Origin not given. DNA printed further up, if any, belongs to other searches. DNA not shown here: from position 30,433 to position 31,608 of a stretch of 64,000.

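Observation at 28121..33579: Operon coupling 2-oxoacid:ferredoxin oxidoreductase with TVP38, a DPPR-synthase-like UbiA prenyltransferase and a large polytopic membrane protein, next to a PilZ gene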

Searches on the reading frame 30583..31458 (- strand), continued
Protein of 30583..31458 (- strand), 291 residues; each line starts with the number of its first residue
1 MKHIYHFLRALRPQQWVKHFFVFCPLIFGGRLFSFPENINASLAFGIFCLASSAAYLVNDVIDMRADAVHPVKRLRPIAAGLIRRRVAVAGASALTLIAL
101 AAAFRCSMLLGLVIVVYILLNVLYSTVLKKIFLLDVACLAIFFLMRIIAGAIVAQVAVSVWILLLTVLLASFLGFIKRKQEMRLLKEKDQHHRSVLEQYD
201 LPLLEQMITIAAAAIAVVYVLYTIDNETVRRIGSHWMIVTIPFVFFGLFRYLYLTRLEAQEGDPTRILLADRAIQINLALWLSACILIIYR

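Call 50: search_dna_similar(query=window:30583-31458:-, collection=plasmids, mode=protein, max_evalue=1e-10, max_rows=25)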
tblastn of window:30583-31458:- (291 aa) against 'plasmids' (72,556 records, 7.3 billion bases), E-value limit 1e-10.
Records with a match: 25; places in all: 25; records where one place covers at least 80% of the query: 23.
Best place of each record, by identity: <60% 25.
By first word of the organism name: Vibrio 3; Natronococcus 2; Salipiger 2; Lactococcus 2; Kovacikia 1; Flammeovirgaceae 1; Marivivens 1; Halostagnicola 1; Haloterrigena 1; Persicobacter 1; and 10 more.
By predicted mobility (MOB-suite, as given by PLSDB): non-mobilizable 21; mobilizable 4.
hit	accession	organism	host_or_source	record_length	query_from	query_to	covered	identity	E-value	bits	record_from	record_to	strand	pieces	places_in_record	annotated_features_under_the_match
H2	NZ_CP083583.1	Kovacikia minuta CCNUW1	cell culture,fresh water lake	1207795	5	289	98%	38.3%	1e-40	157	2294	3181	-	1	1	record has no annotation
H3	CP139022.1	Flammeovirgaceae bacterium SG7u.111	Seagrass,tissue sample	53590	6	290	98%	35.9%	5e-36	143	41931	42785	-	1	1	decaprenyl-phosphate phosphoribosyltransferase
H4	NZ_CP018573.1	Marivivens sp. JLT3646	cell culture,shallow-sea hydrothermal ...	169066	1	290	100%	35.1%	4e-34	138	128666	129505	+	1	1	decaprenyl-phosphate phosphoribosyltransferase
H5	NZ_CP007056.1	Halostagnicola larsenii XH-48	-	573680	9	290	97%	35.8%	6e-30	125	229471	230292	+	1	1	decaprenyl-phosphate phosphoribosyltransferase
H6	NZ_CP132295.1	Natronococcus sp. AD-5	cell culture,sediment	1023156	1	291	100%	34.0%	2e-30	127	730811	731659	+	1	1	record has no annotation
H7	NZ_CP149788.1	Haloterrigena sp. KLK7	cell culture,salt lake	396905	4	290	99%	34.5%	3e-30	126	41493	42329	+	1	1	decaprenyl-phosphate phosphoribosyltransferase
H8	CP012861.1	Persicobacter sp. JZB09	cell culture,soil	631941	8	290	97%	33.6%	5e-27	117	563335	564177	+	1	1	record has no annotation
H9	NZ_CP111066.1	Chondrinema litorale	Seaweed,red alga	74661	2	290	99%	32.9%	2e-36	145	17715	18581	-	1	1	decaprenyl-phosphate phosphoribosyltransferase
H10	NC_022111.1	Prevotella sp. oral taxon 299 str. F0039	Homo sapiens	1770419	12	290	96%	33.7%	1e-29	125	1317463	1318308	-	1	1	none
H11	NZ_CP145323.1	Rhodococcus ruber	-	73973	8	290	97%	32.7%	3e-24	109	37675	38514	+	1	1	decaprenyl-phosphate phosphoribosyltransferase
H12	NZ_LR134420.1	Legionella adelaidensis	environmental,Cooling tower water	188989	1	271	93%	33.6%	5e-21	100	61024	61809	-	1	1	decaprenyl-phosphate phosphoribosyltransferase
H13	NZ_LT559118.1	Nonomuraea gerenzanensis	-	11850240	11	290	96%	32.4%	8e-19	94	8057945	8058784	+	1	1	none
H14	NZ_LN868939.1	Nocardia farcinica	not known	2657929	7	290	98%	31.8%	2e-22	104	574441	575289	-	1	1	none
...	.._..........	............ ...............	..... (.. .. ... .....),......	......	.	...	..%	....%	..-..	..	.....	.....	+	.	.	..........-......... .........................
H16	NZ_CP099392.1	Natronococcus sp. CG52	cell culture,salt lake sediment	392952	8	271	91%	33.3%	1e-20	99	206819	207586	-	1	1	UbiA prenyltransferase family protein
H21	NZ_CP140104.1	Vibrio alfacsensis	Scophthalmus maximus,intestinal tract ...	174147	7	279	94%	30.8%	1e-13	78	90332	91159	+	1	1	UbiA family prenyltransferase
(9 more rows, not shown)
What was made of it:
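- Closest known: Mycobacterial decaprenyl-phospho-arabinose pathway. Same: The first enzyme belongs to the same family, with about 32% identity to actinobacterial homologs (call 50).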

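Call 51: get_annotated_region(hit=H21, flank=8000)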
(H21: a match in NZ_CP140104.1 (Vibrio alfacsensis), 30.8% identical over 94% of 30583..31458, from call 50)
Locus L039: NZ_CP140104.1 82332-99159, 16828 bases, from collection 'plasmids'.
description: Vibrio alfacsensis strain VA-1 plasmid plas1, complete sequence
organism: Vibrio alfacsensis (NCBI taxid 1074311)
taxonomy: Bacteria; Pseudomonadota; Gammaproteobacteria; Vibrionales; Vibrionaceae; Vibrio; Vibrio alfacsensis
host: -; source: Scophthalmus maximus,intestinal tract of diseased ultured adult turbot from a factory breeding base; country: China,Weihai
typing (MOB-suite, as given by PLSDB): non-mobilizable
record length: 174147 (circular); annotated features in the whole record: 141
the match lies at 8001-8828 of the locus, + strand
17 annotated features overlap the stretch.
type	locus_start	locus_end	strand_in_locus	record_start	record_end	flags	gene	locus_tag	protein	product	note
CDS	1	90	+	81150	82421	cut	-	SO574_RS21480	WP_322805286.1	hypothetical protein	-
CDS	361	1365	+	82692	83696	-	-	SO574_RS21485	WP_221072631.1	tyrosine-type recombinase/integrase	GO:0015074 - DNA integration [Evidence IEA]; GO:0006310 - DNA recombination [Evidence IEA]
CDS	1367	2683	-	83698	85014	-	-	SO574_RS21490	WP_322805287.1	putative O-glycosylation ligase, exosortase A system-associated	-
CDS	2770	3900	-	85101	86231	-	-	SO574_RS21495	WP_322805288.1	glycosyltransferase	-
CDS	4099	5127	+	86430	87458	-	-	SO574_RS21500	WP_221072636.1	GHMP kinase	-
CDS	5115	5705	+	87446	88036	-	-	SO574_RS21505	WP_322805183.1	D-sedoheptulose 7-phosphate isomerase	-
CDS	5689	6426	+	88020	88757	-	-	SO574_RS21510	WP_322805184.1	nucleotidyltransferase family protein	-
CDS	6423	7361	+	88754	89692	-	-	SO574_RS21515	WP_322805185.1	hypothetical protein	-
CDS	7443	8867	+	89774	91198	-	-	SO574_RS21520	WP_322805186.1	UbiA family prenyltransferase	-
CDS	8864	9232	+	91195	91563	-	-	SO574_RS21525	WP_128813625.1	EamA family transporter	-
CDS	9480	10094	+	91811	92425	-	-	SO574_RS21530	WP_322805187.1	hypothetical protein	-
CDS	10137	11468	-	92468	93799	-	-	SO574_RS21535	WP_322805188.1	hypothetical protein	-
CDS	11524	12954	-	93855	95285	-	-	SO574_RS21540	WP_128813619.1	hypothetical protein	-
CDS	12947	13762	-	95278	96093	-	-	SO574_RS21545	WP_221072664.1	XrtA-associated tyrosine autokinase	-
CDS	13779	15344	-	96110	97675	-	-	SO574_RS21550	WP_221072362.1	XrtA system polysaccharide chain length determinant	-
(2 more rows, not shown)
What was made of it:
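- A HAD-UbiA gene and a small transporter gene lie inside an XrtA polysaccharide locus on a Vibrio plasmid (call 51).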

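Call 52: get_annotated_region(hit=H12, flank=7000)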
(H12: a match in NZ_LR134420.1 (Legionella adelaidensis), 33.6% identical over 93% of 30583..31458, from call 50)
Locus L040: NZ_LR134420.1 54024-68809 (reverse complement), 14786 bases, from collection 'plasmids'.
description: Legionella adelaidensis strain NCTC12735 plasmid 11, complete sequence
organism: Legionella adelaidensis (NCBI taxid 45056)
taxonomy: Bacteria; Pseudomonadota; Gammaproteobacteria; Legionellales; Legionellaceae; Legionella; Legionella adelaidensis
host: -; source: environmental,Cooling tower water; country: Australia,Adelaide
typing (MOB-suite, as given by PLSDB): non-mobilizable
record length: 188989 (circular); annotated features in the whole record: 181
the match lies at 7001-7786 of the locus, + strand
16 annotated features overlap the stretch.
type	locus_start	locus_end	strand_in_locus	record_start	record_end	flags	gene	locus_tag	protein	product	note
CDS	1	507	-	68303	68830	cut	-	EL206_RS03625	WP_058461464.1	HAD family hydrolase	-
CDS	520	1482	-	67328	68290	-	-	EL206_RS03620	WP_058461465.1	KpsF/GutQ family sugar-phosphate isomerase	GO:0005975 - carbohydrate metabolic process [Evidence IEA]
CDS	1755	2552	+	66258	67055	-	-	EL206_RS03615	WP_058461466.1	ATP-binding cassette domain-containing protein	-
CDS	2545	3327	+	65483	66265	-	mlaE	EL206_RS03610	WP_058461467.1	lipid asymmetry maintenance ABC transporter permease subunit MlaE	-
CDS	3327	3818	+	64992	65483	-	mlaD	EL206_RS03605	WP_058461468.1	outer membrane lipid asymmetry maintenance protein MlaD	GO:0015914 - phospholipid transport [Evidence IEA]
CDS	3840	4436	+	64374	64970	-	-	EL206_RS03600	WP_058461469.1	ABC transporter substrate-binding protein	-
CDS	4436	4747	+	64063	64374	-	-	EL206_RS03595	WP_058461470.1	STAS domain-containing protein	-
CDS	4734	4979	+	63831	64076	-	-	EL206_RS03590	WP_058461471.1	BolA/IbaG family iron-sulfur metabolism protein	-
CDS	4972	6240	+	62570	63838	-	murA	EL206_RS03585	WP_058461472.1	UDP-N-acetylglucosamine 1-carboxyvinyltransferase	GO:0009252 - peptidoglycan biosynthetic process [Evidence IEA]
CDS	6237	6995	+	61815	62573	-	-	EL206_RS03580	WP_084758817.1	Nif3-like dinuclear metal center hexameric protein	GO:0008150 - biological_process [Evidence IEA]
CDS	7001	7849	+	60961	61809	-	-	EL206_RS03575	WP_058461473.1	decaprenyl-phosphate phosphoribosyltransferase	-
CDS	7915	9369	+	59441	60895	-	-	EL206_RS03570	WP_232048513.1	glycosyltransferase family 39 protein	-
CDS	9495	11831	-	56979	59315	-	-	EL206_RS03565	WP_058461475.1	SulP family inorganic anion transporter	GO:0008272 - sulfate transport [Evidence IEA]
CDS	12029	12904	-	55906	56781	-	ttcA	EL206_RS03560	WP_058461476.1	tRNA 2-thiocytidine(32) synthetase TtcA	GO:0008033 - tRNA processing [Evidence IEA]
CDS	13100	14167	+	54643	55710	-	-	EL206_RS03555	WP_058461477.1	glycoside hydrolase family 3 N-terminal domain-containing protein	GO:0005975 - carbohydrate metabolic process [Evidence IEA]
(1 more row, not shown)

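Call 59: find_related_loci(query=A4, collection=metagenome_contigs, flank=8000)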
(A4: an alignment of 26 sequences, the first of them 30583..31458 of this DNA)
Query A4 (291 aa) in metagenome_contigs; peptide patterns used: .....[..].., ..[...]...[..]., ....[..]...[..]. (x = any residue, [..] = any of these).
600 stretches matched a pattern (row limit reached: there are more); 362 encode a relative of the query (tblastn E <= 1e-3); the best 80 are kept; 80 distinct loci.
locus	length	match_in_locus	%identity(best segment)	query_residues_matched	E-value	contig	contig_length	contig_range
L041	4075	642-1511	50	1-290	3e-95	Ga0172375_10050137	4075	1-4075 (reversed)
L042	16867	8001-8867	46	2-290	1e-88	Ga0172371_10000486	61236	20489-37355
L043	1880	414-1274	48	1-290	7e-93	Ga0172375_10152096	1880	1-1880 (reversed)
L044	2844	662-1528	45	2-290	4e-89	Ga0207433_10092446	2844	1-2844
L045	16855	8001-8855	47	6-290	5e-87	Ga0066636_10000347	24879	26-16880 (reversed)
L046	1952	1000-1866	44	2-290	1e-90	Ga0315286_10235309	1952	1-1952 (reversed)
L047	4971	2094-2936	48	10-290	2e-86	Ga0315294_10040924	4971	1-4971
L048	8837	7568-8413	45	10-290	1e-84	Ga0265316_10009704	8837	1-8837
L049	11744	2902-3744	45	10-290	8e-85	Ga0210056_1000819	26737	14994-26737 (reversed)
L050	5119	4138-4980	45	10-290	1e-84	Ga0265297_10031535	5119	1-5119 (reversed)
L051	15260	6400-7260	46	1-290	9e-84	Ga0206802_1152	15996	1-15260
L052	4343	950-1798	47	10-290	2e-83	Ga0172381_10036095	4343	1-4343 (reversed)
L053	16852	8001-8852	44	7-290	3e-76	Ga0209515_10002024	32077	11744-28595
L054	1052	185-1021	46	12-290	1e-78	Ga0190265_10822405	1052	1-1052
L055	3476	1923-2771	42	1-290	7e-72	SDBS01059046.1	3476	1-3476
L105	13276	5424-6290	37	1-290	3e-58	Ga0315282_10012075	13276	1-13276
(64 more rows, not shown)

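Call 64: search_protein_families(library=pfam, alignment_id=A5, max_evalue=0.0001)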
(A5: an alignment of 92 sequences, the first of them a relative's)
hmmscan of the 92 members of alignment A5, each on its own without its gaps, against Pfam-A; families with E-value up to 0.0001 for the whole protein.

A. member 1, L041:1530-3014:+ (494 aa): 0 families

B. families by the number of members that match (of 92 scanned): 155 families (the first 25 are shown)
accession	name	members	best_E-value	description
PF00288.32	GHMP_kinases_N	6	1.2e-20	GHMP kinases N terminal domain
PF08544.19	GHMP_kinases_C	6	5.4e-16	GHMP kinases C terminal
PF01728.25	FtsJ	5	1.4e-40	FtsJ-like methyltransferase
PF01479.30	S4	5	1.4e-12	S4 domain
PF01370.27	Epimerase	4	7.2e-42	NAD dependent epimerase/dehydratase family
PF01073.25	3Beta_HSD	4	4.1e-35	3-beta hydroxysteroid dehydrogenase/isomerase family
PF16363.11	GDP_Man_Dehyd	4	8.4e-26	GDP-mannose 4,6 dehydratase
PF07993.18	NAD_binding_4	4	1.4e-17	Male sterility protein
PF04321.23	RmlD_sub_bind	4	1.2e-14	RmlD substrate binding domain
PF13460.12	NAD_binding_10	4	6e-14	NAD(P)H-binding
PF13231.12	PMT_2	4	2.1e-12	Dolichyl-phosphate-mannose-protein mannosyltransferase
PF02719.21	Polysacc_synt_2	4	1.5e-11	Polysaccharide biosynthesis protein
PF07719.23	TPR_2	3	8.3e-65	Tetratricopeptide repeat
PF00515.34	TPR_1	3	1.4e-53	Tetratricopeptide repeat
PF13181.12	TPR_8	3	1.4e-49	Tetratricopeptide repeat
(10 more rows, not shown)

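Call 65: search_protein_families(library=ncbifam, proteins=[L039:7443-8867:+], max_evalue=0.01)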
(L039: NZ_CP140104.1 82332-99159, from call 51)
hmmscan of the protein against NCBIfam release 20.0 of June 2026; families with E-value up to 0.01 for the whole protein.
L039:7443-8867:+ (474 aa): 19 families
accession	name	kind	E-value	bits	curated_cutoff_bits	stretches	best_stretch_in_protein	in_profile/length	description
NF006088.0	PRK08238.1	equivalog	2.4e-175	583.8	351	1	4-472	9-480/482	UbiA family prenyltransferase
NF008978.0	PRK12324.1-4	equivalog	1.7e-48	165.2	207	1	171-462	19-310/322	decaprenyl-phosphate phosphoribosyltransferase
NF008977.0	PRK12324.1-2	equivalog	5.6e-44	150.7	234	1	187-464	5-279/297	decaprenyl-phosphate phosphoribosyltransferase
NF008976.0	PRK12324.1-1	equivalog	2.4e-32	112.5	474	1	188-403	22-242/306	decaprenyl-phosphate phosphoribosyltransferase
NF009523.0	PRK12884.1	equivalog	5.9e-16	58.5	269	1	201-378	22-193/279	prenyltransferase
NF009522.0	PRK12883.1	equivalog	1.2e-09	38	353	1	210-374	31-188/279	geranylgeranylglycerol-phosphate geranylgeranyltransferase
TIGR01474.1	ubiA_proteo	equivalog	5.7e-09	35.9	275.45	1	184-338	1-159/282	4-hydroxybenzoate octaprenyltransferase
TIGR01475.1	ubiA_other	subfamily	6.9e-09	35.6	180.8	1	215-353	32-167/282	UbiA-like polyprenyltransferase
NF005742.0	PRK07566.1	equivalog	7.1e-09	35.2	313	1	167-337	11-186/315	chlorophyll synthase ChlG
NF009521.0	PRK12882.1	equivalog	8.8e-08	31.7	296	1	200-359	22-180/280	geranylgeranylglycerol-phosphate geranylgeranyltransferase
NF009609.0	PRK13106.1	equivalog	5.5e-07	29.3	349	1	216-335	46-165/301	prenyltransferase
NF035940.1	prenyl_rel_EboC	equivalog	1.6e-06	27.7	250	1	219-386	39-205/292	UbiA-like protein EboC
TIGR01476.1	chlor_syn_BchG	subfamily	1.8e-06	27.6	212.3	1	191-343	7-165/283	(bacterio)chlorophyll synthase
NF009514.0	PRK12873.1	equivalog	1e-05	25.1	246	1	183-335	9-167/297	4-hydroxybenzoate polyprenyltransferase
TIGR01473.1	cyoE_ctaB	equivalog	2.5e-05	24.2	210.3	1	206-348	23-168/281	heme o synthase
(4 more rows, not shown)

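Call 76: search_protein_families(library=pfam, proteins=[L041:1530-3014:+, L010:7956-9479:+, L039:10137-11468:-, L039:11524-12954:-, L039:9480-10094:+], max_evalue=0.01)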
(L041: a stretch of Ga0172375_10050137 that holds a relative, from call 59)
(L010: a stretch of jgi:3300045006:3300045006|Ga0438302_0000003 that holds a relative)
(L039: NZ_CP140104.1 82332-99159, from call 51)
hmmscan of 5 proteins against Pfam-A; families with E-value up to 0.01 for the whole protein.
L041:1530-3014:+ (494 aa): 0 families

L010:7956-9479:+ (507 aa): 0 families

L039:10137-11468:- (443 aa): 0 families

L039:11524-12954:- (476 aa): 0 families

L039:9480-10094:+ (204 aa): 0 families

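Call 87: search_protein_families(library=pfam, proteins=[L105:7314-7907:+], max_evalue=0.001)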
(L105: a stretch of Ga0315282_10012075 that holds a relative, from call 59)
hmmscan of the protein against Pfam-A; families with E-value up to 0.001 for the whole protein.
L105:7314-7907:+ (197 aa): 1 family
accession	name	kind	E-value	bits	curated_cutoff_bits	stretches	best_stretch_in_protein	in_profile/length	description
PF09335.16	VTT_dom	-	3.1e-19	70.1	33.9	1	76-188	2-122/123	VTT domain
